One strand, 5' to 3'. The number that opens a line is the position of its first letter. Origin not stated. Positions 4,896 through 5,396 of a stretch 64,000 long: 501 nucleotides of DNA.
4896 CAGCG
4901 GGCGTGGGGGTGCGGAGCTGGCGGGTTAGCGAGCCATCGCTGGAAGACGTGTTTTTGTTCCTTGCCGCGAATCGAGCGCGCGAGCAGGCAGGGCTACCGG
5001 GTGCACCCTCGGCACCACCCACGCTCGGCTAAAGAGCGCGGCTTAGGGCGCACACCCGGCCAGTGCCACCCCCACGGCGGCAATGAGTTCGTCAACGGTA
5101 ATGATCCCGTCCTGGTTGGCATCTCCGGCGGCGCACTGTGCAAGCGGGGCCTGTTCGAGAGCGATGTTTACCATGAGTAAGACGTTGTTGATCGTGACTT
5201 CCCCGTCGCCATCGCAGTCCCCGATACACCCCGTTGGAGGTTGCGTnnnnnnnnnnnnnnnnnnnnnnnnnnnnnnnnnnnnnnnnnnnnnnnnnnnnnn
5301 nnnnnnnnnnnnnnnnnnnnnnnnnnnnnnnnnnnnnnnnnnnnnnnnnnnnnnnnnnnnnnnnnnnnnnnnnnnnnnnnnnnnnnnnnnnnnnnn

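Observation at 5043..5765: Paired dockerin-type repeats on several unrelated secreted proteins, with a candidate cohesin-like partner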

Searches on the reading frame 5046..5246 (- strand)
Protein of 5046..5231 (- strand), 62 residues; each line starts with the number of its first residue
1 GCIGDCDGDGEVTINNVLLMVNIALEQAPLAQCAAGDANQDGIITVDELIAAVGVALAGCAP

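Call 9: search_solved_structures(query=window:5046-5231:-, max_evalue=10, show_alignments=3)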
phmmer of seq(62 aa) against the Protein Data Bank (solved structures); distinct sequences matched with E-value up to 10: 36.
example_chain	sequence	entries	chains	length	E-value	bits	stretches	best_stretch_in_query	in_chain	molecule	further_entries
5lxv_B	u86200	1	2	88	0.00011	25.8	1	3-49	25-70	Carbohydrate-binding protein WP_009985128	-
2jnx_A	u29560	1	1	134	0.0006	23.5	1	4-51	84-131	Calcium binding protein 2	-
2m7n_A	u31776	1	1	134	0.0039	21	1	4-50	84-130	Calcium-binding protein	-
1jfj_A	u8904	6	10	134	0.0039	21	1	4-50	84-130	CALCIUM-BINDING PROTEIN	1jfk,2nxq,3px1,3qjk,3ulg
8x39_A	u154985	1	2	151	0.0073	20.1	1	3-48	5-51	Serine protease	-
8x3a_A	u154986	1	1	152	0.0075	20.1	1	3-48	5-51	Serine protease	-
2jul_A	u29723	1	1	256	0.02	18.7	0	36-50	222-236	Calsenilin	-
7ukh_I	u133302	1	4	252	0.035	18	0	37-51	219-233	Isoform 2 of Kv channel-interacting protein 2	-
2i18_A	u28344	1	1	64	0.046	17.6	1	4-50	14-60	Calcium-binding protein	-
2e6w_A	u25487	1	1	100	0.049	17.5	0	36-52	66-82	Calsenilin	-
7w6s_A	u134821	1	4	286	0.051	17.4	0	37-51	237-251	Kv channel-interacting protein 2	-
9qfa_A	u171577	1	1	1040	0.054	17.4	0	5-48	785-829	Ruminococcus bromii Amy12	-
2b1u_A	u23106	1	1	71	0.1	16.5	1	5-49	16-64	Calmodulin-like protein 5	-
9qsb_A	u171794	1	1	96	0.1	16.5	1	5-54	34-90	Asr1131 protein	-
5nrk_B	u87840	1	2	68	0.13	16.2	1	4-44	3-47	DocCel5: Type I dockerin repeat domain from A. cellulolyticus family 5 endoglucanase WP_01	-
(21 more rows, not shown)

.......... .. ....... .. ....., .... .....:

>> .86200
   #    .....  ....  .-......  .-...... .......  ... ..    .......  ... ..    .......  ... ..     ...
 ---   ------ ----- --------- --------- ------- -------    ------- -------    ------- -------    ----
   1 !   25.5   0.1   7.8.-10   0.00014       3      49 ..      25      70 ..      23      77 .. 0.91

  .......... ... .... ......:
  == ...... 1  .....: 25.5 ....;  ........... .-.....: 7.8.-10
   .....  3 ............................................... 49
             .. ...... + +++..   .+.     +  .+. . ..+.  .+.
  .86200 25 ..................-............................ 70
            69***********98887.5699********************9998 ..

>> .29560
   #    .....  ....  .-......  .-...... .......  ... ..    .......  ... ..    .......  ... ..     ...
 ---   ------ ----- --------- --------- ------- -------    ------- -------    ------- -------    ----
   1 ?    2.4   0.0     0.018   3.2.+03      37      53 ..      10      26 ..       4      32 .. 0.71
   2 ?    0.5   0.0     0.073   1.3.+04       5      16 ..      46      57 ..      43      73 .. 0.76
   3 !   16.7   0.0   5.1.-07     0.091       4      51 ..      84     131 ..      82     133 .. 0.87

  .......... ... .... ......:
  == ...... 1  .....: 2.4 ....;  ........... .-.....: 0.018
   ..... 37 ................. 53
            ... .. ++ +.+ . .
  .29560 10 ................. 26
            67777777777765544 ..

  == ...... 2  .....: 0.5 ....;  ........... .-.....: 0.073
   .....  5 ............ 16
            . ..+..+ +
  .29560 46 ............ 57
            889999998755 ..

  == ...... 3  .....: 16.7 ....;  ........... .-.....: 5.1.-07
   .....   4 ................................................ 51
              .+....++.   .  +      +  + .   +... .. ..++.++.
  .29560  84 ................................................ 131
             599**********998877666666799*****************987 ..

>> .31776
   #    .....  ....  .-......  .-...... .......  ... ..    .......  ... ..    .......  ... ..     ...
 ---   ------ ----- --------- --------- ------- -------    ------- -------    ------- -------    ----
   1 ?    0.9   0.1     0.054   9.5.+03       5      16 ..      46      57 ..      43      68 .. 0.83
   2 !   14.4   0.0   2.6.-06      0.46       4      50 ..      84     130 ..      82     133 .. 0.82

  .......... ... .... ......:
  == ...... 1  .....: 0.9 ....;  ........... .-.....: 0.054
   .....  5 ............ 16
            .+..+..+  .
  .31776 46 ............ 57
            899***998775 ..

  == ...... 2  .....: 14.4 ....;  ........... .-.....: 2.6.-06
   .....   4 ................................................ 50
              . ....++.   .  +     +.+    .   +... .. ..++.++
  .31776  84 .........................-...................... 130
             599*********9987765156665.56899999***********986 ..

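Call 29: find_homologous_proteins(query=A2, max_evalue=0.001)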
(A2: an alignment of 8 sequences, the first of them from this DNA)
Query A2 (8 sequences) (61 aa, profile of the alignment): 826 proteins with E <= 0.001 among 1117 candidates; the best 120 are listed.
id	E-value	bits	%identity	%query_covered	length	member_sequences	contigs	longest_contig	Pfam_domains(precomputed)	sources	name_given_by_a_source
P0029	2.4e-25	106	58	97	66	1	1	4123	PF13405.13,PF13202.13,PF00036.39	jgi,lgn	jgi:hypothetical protein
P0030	5.1e-25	105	78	97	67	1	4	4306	PF00404.25,PF00036.39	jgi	jgi:hypothetical protein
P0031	1.0e-24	104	62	98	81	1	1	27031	PF00036.39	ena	-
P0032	1.2e-24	104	63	97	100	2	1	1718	PF00036.39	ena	-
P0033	1.4e-24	104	63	98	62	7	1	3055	PF13405.13,PF00036.39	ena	-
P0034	1.5e-24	104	58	98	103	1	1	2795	PF13405.13,PF00404.25,PF13202.13,PF00036.39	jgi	-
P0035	2.1e-24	103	61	97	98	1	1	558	PF13405.13,PF00404.25,PF13202.13,PF00036.39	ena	-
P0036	2.6e-24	103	62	98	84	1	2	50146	PF13405.13,PF13202.13,PF00036.39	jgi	jgi:hypothetical protein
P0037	2.8e-24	103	56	97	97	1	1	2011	PF00036.39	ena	-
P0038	3.2e-24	103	59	97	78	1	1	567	-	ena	-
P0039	3.5e-24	102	61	97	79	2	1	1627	PF13202.13,PF00036.39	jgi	-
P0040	3.5e-24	102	58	97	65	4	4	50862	PF00404.25,PF13499.13,PF00036.39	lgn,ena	-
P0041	3.5e-24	102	58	97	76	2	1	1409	PF13405.13,PF13202.13,PF00036.39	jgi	jgi:Ca2+-binding EF-hand superfamily protein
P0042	5.2e-24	102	60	98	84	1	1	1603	PF00036.39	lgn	-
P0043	6.4e-24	102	61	97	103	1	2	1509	PF00036.39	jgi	jgi:hypothetical protein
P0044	9.0e-24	101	59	97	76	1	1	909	PF13405.13,PF13499.13,PF00036.39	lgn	-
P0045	1.1e-23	101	63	97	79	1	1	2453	PF13405.13,PF00036.39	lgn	-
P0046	1.5e-23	100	54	97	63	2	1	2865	PF00036.39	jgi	jgi:hypothetical protein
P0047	2.0e-23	100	58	98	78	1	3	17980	PF13202.13,PF00036.39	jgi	jgi:hypothetical protein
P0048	2.0e-23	100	58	97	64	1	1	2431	PF00036.39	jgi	jgi:hypothetical protein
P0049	2.2e-23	100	61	97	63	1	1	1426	PF13405.13,PF13202.13,PF00036.39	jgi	-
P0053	2.8e-23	99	58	97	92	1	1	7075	PF13202.13,PF00036.39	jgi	jgi:hypothetical protein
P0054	3.3e-23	99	61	97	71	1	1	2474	PF13405.13,PF13202.13,PF00036.39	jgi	jgi:hypothetical protein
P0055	3.6e-23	99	63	97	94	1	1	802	PF13405.13,PF00404.25,PF13202.13,PF00036.39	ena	-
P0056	3.7e-23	99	59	97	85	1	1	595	PF13405.13,PF13202.13,PF00036.39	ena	-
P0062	5.9e-23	98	61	97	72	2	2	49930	PF00036.39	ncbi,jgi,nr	ncbi:MAG TPA: hypothetical protein VN812_19505 [Candidatus Acidoferrales bacterium]|nr:hypothetical 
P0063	6.3e-23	98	60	98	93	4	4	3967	PF13405.13,PF13202.13,PF00036.39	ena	-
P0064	7.0e-23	98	53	97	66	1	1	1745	PF13405.13,PF13202.13,PF00036.39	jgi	jgi:Ca2+-binding EF-hand superfamily protein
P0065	7.6e-23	98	55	95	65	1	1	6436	PF13405.13,PF00036.39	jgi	jgi:hypothetical protein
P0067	8.6e-23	98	57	98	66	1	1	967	PF00036.39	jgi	jgi:hypothetical protein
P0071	9.3e-23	98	53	97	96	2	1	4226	PF00036.39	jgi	jgi:hypothetical protein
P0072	1.1e-22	98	66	97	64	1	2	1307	PF00404.25,PF13202.13,PF00036.39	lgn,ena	-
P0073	1.2e-22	97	63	98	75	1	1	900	PF00036.39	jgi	jgi:hypothetical protein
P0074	1.2e-22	97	50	98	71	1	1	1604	PF13202.13,PF00036.39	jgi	jgi:hypothetical protein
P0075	1.2e-22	97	55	98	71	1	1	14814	PF13202.13,PF00036.39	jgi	-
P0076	1.4e-22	97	56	97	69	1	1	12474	PF13405.13,PF00036.39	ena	-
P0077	1.5e-22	97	59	97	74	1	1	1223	PF13405.13,PF13202.13,PF00036.39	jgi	jgi:hypothetical protein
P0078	1.6e-22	97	59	97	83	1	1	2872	PF00036.39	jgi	jgi:hypothetical protein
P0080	2.0e-22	97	61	93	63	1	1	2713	PF13405.13,PF00036.39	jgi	jgi:hypothetical protein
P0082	2.1e-22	97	59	97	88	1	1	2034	PF13202.13,PF00036.39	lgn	-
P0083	2.1e-22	97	47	98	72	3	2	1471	PF13202.13,PF00036.39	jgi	jgi:hypothetical protein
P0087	2.3e-22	97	58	98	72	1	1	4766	PF13405.13,PF13202.13,PF00036.39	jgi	jgi:Ca2+-binding EF-hand superfamily protein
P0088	2.6e-22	96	56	97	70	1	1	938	PF13405.13,PF13202.13,PF00036.39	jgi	jgi:hypothetical protein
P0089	2.7e-22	96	56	97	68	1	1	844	PF00036.39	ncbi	-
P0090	2.8e-22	96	55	95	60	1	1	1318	PF00036.39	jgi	jgi:hypothetical protein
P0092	3.1e-22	96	54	97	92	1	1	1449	PF13405.13,PF00036.39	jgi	jgi:hypothetical protein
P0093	3.4e-22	96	58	97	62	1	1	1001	PF13405.13,PF13202.13,PF00036.39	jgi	jgi:hypothetical protein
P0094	3.5e-22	96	58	97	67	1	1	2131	PF00036.39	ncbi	-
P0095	3.5e-22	96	59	97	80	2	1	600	PF00036.39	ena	-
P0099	4.9e-22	95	48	98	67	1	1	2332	PF13405.13,PF00036.39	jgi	jgi:hypothetical protein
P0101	5.5e-22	95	58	97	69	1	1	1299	PF00404.25,PF00036.39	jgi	jgi:hypothetical protein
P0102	5.5e-22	95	59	97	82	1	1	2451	PF13202.13,PF00036.39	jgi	jgi:hypothetical protein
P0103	6.0e-22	95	59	95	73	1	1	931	PF13202.13,PF00036.39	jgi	jgi:Ca2+-binding EF-hand superfamily protein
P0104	6.1e-22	95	65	89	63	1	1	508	PF13405.13,PF00036.39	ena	-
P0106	7.0e-22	95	58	97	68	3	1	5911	PF00036.39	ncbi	ncbi:MAG TPA: hypothetical protein VF515_21830 [Candidatus Binatia bacterium]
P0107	7.0e-22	95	61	97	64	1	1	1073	PF13405.13,PF13202.13,PF00036.39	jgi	jgi:hypothetical protein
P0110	7.3e-22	95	63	97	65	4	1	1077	PF13405.13,PF13202.13,PF00036.39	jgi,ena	-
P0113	7.9e-22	95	65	98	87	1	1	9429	PF13202.13,PF00036.39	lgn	-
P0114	7.9e-22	95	53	97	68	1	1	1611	PF00036.39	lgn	-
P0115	8.8e-22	95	60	98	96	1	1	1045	PF13405.13,PF13202.13,PF00036.39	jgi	jgi:hypothetical protein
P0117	9.3e-22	95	53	98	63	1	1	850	PF13405.13,PF00036.39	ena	-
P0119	1.0e-21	94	56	100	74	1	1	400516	PF13405.13,PF00036.39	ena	-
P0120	1.0e-21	94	53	97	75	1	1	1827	PF13202.13,PF00036.39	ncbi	-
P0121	1.1e-21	94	58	98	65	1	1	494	PF13405.13,PF13202.13,PF00036.39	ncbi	-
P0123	1.1e-21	94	54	97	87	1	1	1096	PF00036.39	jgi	-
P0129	1.5e-21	94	58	97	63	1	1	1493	PF13202.13,PF00036.39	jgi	jgi:hypothetical protein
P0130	1.5e-21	94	59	97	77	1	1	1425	PF13405.13,PF13202.13,PF00036.39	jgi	jgi:hypothetical protein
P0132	1.6e-21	94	58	97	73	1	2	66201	PF00036.39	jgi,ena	jgi:hypothetical protein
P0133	1.6e-21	94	63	97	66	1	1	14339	PF13405.13,PF00036.39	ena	-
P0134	1.7e-21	94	58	97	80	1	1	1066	PF00036.39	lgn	-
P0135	1.8e-21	94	58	97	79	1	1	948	PF00036.39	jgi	jgi:hypothetical protein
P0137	2.1e-21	93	62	98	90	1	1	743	PF13405.13,PF00036.39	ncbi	-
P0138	2.2e-21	93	55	98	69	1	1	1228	PF13405.13,PF13202.13,PF00036.39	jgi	jgi:hypothetical protein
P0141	2.6e-21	93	59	97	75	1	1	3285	PF13405.13,PF00036.39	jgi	jgi:hypothetical protein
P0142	2.7e-21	93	54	97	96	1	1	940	PF13405.13,PF13202.13,PF00036.39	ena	-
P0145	3.1e-21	93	36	97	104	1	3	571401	-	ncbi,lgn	-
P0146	3.4e-21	93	56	97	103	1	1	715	PF13405.13,PF00036.39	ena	-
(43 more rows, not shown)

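Call 32: find_encoding_contigs(protein=P0145, flank=6000, max_places=4)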
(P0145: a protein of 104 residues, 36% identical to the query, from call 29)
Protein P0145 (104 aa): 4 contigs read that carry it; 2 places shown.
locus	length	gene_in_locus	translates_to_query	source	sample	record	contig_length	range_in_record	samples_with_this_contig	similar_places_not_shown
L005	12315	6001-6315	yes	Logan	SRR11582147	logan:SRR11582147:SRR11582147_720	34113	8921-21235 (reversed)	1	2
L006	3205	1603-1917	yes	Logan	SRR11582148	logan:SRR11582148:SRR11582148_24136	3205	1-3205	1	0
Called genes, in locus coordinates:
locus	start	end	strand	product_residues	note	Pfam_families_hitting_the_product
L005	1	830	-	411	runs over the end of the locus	PF07992:Pyr_redox_2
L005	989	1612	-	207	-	PF02417:Chromate_transp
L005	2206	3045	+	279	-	-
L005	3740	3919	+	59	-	-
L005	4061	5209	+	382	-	-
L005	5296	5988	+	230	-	-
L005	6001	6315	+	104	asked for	-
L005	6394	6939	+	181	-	-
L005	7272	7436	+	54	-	-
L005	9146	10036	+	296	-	PF09335:VTT_dom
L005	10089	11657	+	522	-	PF01134:GIDA (weak), PF03486:HI0933_like (faint), PF07992:Pyr_redox_2, PF13738:Pyr_redox_3 (faint), PF00070:Pyr_redox, PF02852:Pyr_redox_dim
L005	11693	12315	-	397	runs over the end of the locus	PF00724:Oxidored_FMN, PF01207:Dus (faint)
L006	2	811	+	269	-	?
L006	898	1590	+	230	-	-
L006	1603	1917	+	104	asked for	-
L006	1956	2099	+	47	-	-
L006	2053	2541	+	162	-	-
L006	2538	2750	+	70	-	-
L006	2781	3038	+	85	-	-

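Call 45: search_solved_structures(query=A2, max_evalue=1, show_alignments=3)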
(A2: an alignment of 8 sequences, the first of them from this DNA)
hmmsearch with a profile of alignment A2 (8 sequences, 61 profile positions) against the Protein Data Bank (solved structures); distinct sequences matched with E-value up to 1: 258 (the best 60 are shown).
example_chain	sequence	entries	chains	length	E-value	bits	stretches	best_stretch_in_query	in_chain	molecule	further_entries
2jnx_A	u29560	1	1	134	4.4e-06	29.9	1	5-50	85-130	Calcium binding protein 2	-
1jfj_A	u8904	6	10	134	4.2e-05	26.8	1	5-49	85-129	CALCIUM-BINDING PROTEIN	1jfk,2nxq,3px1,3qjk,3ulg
2m7n_A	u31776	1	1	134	4.2e-05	26.8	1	5-49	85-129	Calcium-binding protein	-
4zcu_A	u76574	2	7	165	4.9e-05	26.5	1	5-50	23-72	Calcium-binding mitochondrial carrier protein SCaMC-1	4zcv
4n5x_A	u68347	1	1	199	9.9e-05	25.6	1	5-50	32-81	Calcium-binding mitochondrial carrier protein SCaMC-1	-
3aka_A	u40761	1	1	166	0.00012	25.3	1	3-54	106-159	Putative calcium binding protein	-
3akb_A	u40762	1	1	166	0.00015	25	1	3-54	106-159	Putative calcium binding protein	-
9qsb_A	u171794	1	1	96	0.00049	23.3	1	5-56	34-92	Asr1131 protein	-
7wbo_A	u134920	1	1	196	0.0005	23.3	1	36-55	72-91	Sarcoplasmic calcium-binding protein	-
2l1w_A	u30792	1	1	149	0.00051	23.3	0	5-50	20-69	Calmodulin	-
3dd4_A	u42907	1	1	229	0.00051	23.3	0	37-54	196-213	Kv channel-interacting protein 4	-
2aao_A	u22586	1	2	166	0.00082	22.6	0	5-52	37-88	Calcium-dependent protein kinase, isoform AK1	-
8rx8_A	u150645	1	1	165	0.00087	22.5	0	5-56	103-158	Probable calcium-binding protein CML18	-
2b1u_A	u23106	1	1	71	0.00088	22.5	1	35-52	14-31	Calmodulin-like protein 5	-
4nqg_A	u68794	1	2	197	0.0011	22.3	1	5-50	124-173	Mitrocomin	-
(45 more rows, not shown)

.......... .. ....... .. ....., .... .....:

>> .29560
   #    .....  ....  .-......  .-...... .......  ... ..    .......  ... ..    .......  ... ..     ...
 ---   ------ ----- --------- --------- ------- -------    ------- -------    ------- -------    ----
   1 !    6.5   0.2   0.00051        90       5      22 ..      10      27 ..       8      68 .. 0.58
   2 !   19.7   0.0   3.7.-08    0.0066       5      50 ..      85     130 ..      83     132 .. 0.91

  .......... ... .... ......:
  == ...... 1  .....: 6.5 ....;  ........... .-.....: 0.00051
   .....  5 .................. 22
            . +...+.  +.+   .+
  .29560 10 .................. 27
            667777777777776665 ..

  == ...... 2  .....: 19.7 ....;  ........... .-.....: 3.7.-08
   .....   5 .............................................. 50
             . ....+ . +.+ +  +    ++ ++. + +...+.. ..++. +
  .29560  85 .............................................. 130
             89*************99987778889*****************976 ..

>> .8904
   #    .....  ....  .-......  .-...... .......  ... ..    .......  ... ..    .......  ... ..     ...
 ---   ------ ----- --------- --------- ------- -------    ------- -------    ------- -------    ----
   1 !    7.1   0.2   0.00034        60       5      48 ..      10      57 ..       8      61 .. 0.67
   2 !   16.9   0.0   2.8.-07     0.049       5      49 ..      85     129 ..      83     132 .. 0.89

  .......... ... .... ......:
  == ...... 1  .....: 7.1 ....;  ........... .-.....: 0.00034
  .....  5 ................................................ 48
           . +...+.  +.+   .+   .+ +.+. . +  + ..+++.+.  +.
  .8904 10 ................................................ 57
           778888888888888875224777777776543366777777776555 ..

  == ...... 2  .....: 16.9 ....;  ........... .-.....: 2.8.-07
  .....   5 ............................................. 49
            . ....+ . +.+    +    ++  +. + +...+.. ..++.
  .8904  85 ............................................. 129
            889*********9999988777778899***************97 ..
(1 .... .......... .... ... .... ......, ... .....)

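Call 53: predict_structure(alignment_id=A5)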
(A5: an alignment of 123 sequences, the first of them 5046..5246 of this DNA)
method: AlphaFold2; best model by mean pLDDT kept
length: 67 residues; sequences in the alignment: 123
mean_pLDDT: 89.8   pTM: 0.76
mean pLDDT of the five models: 89.8, 89.5, 89.3, 88.4, 87.8
residues with pLDDT >= 90: 55; 70-90: 4; 50-70: 5; < 50: 3
segments of 3 or more residues with pLDDT < 50: 1-3
pLDDT, mean of each block of 10 residues (from residue 1): 67 93 97 96 95 96 81
secondary structure, 60 per line:
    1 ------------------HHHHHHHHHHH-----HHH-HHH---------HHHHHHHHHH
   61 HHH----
elements in order: H19-29 H51-63
